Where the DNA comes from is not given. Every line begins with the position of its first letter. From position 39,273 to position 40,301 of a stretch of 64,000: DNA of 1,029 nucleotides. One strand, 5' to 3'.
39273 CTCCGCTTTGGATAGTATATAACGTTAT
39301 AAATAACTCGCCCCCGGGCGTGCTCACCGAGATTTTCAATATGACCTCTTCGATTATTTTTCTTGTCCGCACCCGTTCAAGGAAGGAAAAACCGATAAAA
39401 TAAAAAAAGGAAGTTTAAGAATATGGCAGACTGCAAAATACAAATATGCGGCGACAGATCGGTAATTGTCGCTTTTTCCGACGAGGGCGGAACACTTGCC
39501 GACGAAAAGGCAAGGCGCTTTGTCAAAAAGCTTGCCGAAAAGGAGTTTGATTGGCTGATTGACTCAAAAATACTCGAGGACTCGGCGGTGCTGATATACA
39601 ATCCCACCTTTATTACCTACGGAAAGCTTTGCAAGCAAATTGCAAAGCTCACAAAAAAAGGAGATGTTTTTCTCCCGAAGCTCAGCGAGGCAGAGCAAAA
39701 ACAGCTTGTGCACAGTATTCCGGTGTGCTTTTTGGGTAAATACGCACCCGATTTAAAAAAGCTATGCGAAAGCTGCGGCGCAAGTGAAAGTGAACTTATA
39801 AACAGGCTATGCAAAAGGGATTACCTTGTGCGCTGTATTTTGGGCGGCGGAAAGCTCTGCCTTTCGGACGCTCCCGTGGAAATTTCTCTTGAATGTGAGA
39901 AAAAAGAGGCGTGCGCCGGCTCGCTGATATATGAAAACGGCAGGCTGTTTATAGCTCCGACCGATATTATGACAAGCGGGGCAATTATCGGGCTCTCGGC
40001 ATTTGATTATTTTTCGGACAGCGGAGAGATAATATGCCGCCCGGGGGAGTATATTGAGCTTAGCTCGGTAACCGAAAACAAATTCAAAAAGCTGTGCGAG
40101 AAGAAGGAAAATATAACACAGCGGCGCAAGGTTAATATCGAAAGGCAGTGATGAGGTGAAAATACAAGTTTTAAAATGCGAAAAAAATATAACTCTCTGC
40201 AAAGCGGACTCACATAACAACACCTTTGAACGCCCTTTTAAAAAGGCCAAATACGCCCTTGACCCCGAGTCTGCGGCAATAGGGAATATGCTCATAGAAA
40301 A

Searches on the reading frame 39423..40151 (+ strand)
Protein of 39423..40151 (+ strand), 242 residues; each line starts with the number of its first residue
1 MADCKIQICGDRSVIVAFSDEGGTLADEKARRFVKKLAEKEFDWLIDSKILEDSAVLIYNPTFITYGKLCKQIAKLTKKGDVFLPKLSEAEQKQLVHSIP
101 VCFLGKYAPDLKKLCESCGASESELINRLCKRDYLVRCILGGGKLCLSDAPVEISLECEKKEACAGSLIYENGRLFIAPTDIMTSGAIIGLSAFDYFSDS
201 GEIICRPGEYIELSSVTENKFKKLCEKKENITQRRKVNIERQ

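Call 48: find_encoding_contigs(protein=window:39423-40151:+, flank=10000, max_places=1)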
Protein window:39423-40151:+ (242 aa): 11 contigs read that carry it; 1 place shown.
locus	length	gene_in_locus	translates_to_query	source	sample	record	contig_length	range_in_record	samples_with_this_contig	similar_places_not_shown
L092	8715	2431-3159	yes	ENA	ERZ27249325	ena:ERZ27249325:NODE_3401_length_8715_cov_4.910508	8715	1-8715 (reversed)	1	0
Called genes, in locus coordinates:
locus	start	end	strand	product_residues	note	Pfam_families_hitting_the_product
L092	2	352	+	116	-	?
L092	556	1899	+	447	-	PF01743:PolyA_pol, PF12627:PolyA_pol_RNAbd, PF13735:tRNA_NucTran2_2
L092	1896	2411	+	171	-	PF10688:Imp-YgjV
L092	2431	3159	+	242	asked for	PF02682:CT_C_D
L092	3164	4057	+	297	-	PF02626:CT_A_B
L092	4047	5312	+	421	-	PF07690:MFS_1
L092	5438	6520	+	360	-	-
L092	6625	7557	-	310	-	PF01145:Band_7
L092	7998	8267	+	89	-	PF01842:ACT (weak), PF13740:ACT_6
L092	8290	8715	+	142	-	?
